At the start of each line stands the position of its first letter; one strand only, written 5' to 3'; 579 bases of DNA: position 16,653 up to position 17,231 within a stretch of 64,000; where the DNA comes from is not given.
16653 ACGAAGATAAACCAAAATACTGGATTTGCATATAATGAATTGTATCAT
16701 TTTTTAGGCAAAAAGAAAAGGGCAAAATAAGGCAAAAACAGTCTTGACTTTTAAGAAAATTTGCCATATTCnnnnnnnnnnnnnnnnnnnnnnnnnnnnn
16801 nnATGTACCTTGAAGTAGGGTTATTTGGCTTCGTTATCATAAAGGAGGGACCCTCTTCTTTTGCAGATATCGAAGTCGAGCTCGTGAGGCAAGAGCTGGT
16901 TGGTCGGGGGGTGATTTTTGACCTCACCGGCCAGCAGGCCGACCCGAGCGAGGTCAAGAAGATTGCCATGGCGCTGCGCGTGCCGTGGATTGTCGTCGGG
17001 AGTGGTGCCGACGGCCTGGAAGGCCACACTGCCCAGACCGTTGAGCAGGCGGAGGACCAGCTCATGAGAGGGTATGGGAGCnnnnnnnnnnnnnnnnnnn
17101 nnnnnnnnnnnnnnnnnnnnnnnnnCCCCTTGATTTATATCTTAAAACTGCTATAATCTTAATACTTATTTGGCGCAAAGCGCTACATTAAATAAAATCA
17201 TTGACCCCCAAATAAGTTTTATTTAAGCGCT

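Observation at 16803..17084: A 300-bp GC-rich islet encodes a 93-aa protein with a perfect SD and sits next to an MBL-fold hydrolase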

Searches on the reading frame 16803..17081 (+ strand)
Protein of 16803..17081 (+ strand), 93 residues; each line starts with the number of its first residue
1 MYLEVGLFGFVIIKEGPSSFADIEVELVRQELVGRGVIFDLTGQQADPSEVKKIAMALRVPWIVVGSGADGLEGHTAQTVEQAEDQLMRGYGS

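Call 10: find_homologous_proteins(query=window:16803-17081:+, max_evalue=0.01)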
Query window:16803-17081:+ (93 aa): 1 proteins with E <= 0.01 among 2 candidates.
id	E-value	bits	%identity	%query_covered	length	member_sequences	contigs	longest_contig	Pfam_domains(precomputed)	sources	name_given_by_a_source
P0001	7.9e-53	194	100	100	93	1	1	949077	-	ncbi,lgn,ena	-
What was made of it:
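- On Orphan accessory gene at a turnover hotspot: The search of 5.8 billion clusters found only the query itself (call 10).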

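Call 11: find_encoding_contigs(protein=P0001, flank=10000, max_places=4)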
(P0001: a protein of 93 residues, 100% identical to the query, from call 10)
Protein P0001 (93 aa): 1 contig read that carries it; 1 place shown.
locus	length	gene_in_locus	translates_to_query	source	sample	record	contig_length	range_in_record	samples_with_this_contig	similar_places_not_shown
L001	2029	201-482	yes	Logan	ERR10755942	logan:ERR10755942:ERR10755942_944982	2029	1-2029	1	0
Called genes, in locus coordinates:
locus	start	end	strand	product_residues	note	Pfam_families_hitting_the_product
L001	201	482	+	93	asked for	-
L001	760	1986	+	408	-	PF00575:S1, PF23459:S1_RRP5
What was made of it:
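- The identical islet is present in an independently built Logan contig (call 11).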

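Call 19: search_protein_families(library=pfam, proteins=[window:16803-17081:+], max_evalue=10)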
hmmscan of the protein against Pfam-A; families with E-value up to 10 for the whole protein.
window:16803-17081:+ (93 aa): 0 families

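Call 29: predict_structure(protein=window:16803-17081:+)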
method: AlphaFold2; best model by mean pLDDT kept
length: 93 residues; sequences in the alignment: 1
mean_pLDDT: 57.0   pTM: 0.38
mean pLDDT of the five models: 57.0, 47.8, 44.7, 42.7, 40.6
residues with pLDDT >= 90: 0; 70-90: 2; 50-70: 77; < 50: 14
segments of 3 or more residues with pLDDT < 50: 1-4, 68-71, 73-75
pLDDT, mean of each block of 10 residues (from residue 1): 51 55 52 63 59 68 58 51 59 44
secondary structure, 60 per line:
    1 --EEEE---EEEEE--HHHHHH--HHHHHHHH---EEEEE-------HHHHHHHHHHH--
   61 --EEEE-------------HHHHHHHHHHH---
elements in order: E3-6 E10-14 H17-22 H25-32 E36-40 H48-58 E63-66 H80-90
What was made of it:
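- The AF2 confidence is poor (call 29).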

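Call 30: search_protein_representatives(protein=window:16803-17081:+)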
Query: 93 residues. Proteins with E-value up to 0.001 (for the whole library): 2; up to 1e-10: 1; up to 1e-30: 1. The best 2 are listed.
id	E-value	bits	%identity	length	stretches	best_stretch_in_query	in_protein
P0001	2.5e-53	194.0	100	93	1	1-93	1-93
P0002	4.5e-04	36.6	32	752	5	13-51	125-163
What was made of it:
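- There is no homolog, so there is no evolutionary (dN/dS) evidence of selection (calls 10, 30). None was found (calls 10, 30).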

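Call 33: find_related_loci(query=window:16803-17081:+, collection=viral_contigs, flank=3000)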
Query window:16803-17081:+ (93 aa) in viral_contigs; peptide patterns used: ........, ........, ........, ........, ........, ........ (x = any residue, [..] = any of these).
22 stretches matched a pattern, but none encodes a relative of the query by tblastn (E <= 1e-3).

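Call 34: find_related_loci(query=window:16803-17081:+, collection=metagenome_contigs, flank=3000)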
Query window:16803-17081:+ (93 aa) in metagenome_contigs; peptide patterns used: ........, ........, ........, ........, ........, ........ (x = any residue, [..] = any of these).
600 stretches matched a pattern, but none encodes a relative of the query by tblastn (E <= 1e-3).

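Call 35: search_protein_families(library=phrogs, proteins=[window:16803-17081:+], max_evalue=1)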
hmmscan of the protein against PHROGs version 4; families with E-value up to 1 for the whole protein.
window:16803-17081:+ (93 aa): 1 family
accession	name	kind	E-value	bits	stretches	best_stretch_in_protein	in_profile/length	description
phrog_25295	-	unknown function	0.31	12.3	1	9-61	5-53/119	-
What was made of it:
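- On Any Pfam, NCBIfam, PHROG or PADLOC protein family: The best PHROGs hit had E=0.31 (call 35).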

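Call 52: search_dna_similar(query=window:16803-17081:+, collection=plasmids, mode=protein, max_evalue=0.01, max_rows=10)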
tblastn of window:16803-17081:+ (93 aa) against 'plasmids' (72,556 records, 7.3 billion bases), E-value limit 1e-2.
No match.

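Call 53: search_dna_similar(query=window:16803-17081:+, collection=phages, mode=protein, max_evalue=0.01, max_rows=10)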
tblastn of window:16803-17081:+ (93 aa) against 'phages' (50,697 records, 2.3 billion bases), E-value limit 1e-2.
No match.
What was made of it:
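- On Orphan accessory gene at a turnover hotspot: Viral, metagenome, phage and plasmid searches found none (calls 33, 34, 52, 53).
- Tried and rejected: None were found (calls 10, 30, 33, 34, 52, 53).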

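Call 55: search_solved_structures(query=window:16803-17081:+, max_evalue=10, show_alignments=3)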
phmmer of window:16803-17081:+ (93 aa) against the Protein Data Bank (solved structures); distinct sequences matched with E-value up to 10: 1.
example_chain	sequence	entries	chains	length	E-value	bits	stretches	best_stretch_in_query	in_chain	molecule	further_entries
5xvi_A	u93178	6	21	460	0.32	14.7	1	13-88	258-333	Glutamate dehydrogenase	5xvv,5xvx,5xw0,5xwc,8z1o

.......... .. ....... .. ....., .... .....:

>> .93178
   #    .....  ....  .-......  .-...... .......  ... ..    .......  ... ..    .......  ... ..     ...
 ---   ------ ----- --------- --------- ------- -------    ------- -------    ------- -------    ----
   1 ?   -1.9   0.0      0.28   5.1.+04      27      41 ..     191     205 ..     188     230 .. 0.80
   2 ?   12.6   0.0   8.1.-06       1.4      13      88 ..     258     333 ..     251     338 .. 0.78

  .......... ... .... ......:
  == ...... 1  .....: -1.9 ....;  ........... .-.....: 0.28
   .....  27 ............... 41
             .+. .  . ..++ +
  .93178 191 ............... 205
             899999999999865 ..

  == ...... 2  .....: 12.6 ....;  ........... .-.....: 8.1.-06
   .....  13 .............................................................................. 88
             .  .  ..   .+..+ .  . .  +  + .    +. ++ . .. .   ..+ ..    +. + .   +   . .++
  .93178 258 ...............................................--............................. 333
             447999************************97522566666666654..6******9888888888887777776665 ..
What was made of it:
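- On Glu/Leu/Phe/Val dehydrogenase NAD-binding domain (the only PDB sequence hit): One chain (5xvi_A) matched at E=0.32 and 14.7 bits, and no other GDH matched (call 55).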

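Call 57: fold_search(model_id=the predicted structure, library=pdb)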
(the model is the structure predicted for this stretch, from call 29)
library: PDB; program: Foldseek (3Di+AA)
matches with E <= 10: 807; with E <= 0.001: 0
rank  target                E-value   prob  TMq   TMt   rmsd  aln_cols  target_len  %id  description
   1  5ud2_A                1.2e-01  0.47  0.42  0.18   6.8        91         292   19  Class II fructose-1,6-bisphosphate aldolase H180Q variant of Helicobacter pylori with DHAP (released 2018-04-11)
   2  3c4u_A                1.5e-01  0.47  0.43  0.18   6.7        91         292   19  Structure of class II fructose-biphosphate aldolase from helicobacter pylori (released 2008-08-26)
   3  4hwr_A                2.0e-01  0.15  0.28  0.10  10.1        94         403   18  Crystal structure of E. coli Threonyl-tRNA synthetase bound to a novel inhibitor (released 2013-09-18)
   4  8q58                  2.5e-01  0.44  0.45  0.19   5.8        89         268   12  Crystal structure of metal-dependent classII sulfofructosephosphate aldolase (SFPA) from Hafnia paralvei HpSqiA-Zn (released 2023-10-25)
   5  5a08_B                3.5e-01  0.51  0.50  0.14  13.8        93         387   16  X-ray structure of the mannosyltransferase Ktr4p from S. cerevisiae (released 2015-08-26)
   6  4e94_B                3.5e-01  0.16  0.33  0.13   7.0       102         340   14  Crystal structure of MccF-like protein from Streptococcus pneumoniae (released 2012-05-09)
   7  4zgs_C                3.7e-01  0.16  0.33  0.13   8.5        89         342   15  Identification of the pyruvate reductase of Chlamydomonas reinhardtii (released 2015-12-02)
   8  5gxu_B                4.0e-01  0.15  0.34  0.11  12.1       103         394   14  Cystal structure of Arabidopsis ATR2 (released 2017-01-25)
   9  6t8c_B                4.2e-01  0.21  0.34  0.12   7.1        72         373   11  Crystal structure of formate dehydrogenase FDH2 enzyme from Granulicella mallensis MP5ACTX8 in the apo form. (released 2020-08-05)
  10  1dl3_A                4.5e-01  0.33  0.42  0.24   6.0        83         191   14  CRYSTAL STRUCTURE OF MUTUALLY GENERATED MONOMERS OF DIMERIC PHOSPHORIBOSYLANTRANILATE ISOMERASE FROM THERMOTOGA MARITI (released 1999-12-27)
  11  1dl3_B                4.5e-01  0.33  0.42  0.24   6.1        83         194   14  CRYSTAL STRUCTURE OF MUTUALLY GENERATED MONOMERS OF DIMERIC PHOSPHORIBOSYLANTRANILATE ISOMERASE FROM THERMOTOGA MARITI (released 1999-12-27)
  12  9a5q_A                4.5e-01  0.25  0.37  0.14   6.6        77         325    8  Integrative model of TKRA-RECF by crosslinking MS and deep learning (released 2024-09-18)
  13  4zgs_F                4.5e-01  0.14  0.32  0.13   8.8        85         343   14  Identification of the pyruvate reductase of Chlamydomonas reinhardtii (released 2015-12-02)
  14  3n7u_A                4.5e-01  0.14  0.32  0.12  14.6       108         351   11  NAD-dependent formate dehydrogenase from higher-plant Arabidopsis thaliana in complex with NAD and azide (released 2010-06-09)
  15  6jwg_B                4.8e-01  0.28  0.36  0.12   5.3        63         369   16  Crystal structure of Formate dehydrogenase mutant C256I/E261P/S381I from Pseudomonas sp. 101 (released 2020-05-13)
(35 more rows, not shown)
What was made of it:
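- On Glu/Leu/Phe/Val dehydrogenase NAD-binding domain (the only PDB sequence hit): Foldseek found nothing below E=0.1 (call 57).
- Tried and rejected: Rejected (calls 29, 57).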

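Call 58: search_protein_families(library=padloc, proteins=[window:16803-17081:+], max_evalue=0.1)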
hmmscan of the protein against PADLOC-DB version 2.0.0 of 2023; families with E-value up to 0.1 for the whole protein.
window:16803-17081:+ (93 aa): 0 families

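Call 59: search_protein_families(library=ncbifam, proteins=[window:16803-17081:+], max_evalue=0.01)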
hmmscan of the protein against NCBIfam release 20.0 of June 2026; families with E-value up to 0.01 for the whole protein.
window:16803-17081:+ (93 aa): 0 families
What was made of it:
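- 16803..17084 (+): ORF93: coding sequence for a 93-aa, 10.05-kDa acidic protein (pI 4.45) with no TM segment and no Cys. The first 31 codons have host-like GC (0.45). Codons 32-93 are GC-rich (0.65-0.66, GC3 0.74-0.84). No homolog was found (calls 10, 19, 30, 33-35, 52, 53, 55, 58, 59).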

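Call 71: find_encoding_contigs(protein=P0011, flank=3000, max_places=3)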
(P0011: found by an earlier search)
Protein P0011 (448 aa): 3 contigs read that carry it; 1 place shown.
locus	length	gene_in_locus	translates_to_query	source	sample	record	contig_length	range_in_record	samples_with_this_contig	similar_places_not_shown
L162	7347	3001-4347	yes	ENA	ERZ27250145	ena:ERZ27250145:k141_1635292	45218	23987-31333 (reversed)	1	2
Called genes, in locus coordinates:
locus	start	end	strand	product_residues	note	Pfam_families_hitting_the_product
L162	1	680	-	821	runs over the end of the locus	PF00521:DNA_topoisoIV, PF03989:DNA_gyraseA_C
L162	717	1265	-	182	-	-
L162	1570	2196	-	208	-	PF13483:Lactamase_B_3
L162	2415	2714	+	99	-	-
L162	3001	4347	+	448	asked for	PF00575:S1, PF23459:S1_RRP5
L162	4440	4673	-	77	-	PF04070:DUF378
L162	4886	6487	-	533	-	PF02784:Orn_Arg_deC_N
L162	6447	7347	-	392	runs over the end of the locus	PF00278:Orn_DAP_Arg_deC, PF02784:Orn_Arg_deC_N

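Call 72: find_encoding_contigs(protein=P0008, flank=3000, max_places=3)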
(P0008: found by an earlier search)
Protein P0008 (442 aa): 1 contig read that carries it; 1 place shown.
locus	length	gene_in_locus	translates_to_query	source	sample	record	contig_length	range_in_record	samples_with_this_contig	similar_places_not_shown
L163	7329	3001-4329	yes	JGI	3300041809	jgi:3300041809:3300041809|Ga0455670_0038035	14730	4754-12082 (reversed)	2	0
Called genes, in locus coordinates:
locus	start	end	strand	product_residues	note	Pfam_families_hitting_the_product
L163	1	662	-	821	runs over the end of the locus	PF00521:DNA_topoisoIV, PF03989:DNA_gyraseA_C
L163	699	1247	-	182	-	-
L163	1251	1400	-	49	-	-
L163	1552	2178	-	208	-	PF13483:Lactamase_B_3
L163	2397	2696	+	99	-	-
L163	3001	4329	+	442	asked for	PF00575:S1, PF23459:S1_RRP5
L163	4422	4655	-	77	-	PF04070:DUF378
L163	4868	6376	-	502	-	PF02784:Orn_Arg_deC_N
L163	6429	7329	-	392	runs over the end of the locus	PF00278:Orn_DAP_Arg_deC, PF02784:Orn_Arg_deC_N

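Call 77: find_homologous_proteins(query=L162:2415-2711:+, max_evalue=0.01)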
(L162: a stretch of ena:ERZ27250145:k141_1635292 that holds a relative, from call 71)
Query L162:2415-2711:+ (99 aa): 1 proteins with E <= 0.01 among 5 candidates.
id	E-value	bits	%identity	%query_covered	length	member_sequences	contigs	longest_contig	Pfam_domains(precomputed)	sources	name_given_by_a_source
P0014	3.9e-50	186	100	83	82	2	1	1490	-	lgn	-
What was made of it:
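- The 99-aa slot ORF of L162/L163 is also an orphan (call 77).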

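Call 86: search_protein_families(library=pfam, proteins=[L162:2415-2711:+], max_evalue=1)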
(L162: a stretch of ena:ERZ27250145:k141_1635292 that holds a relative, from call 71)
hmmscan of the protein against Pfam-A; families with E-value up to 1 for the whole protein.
L162:2415-2711:+ (99 aa): 0 families
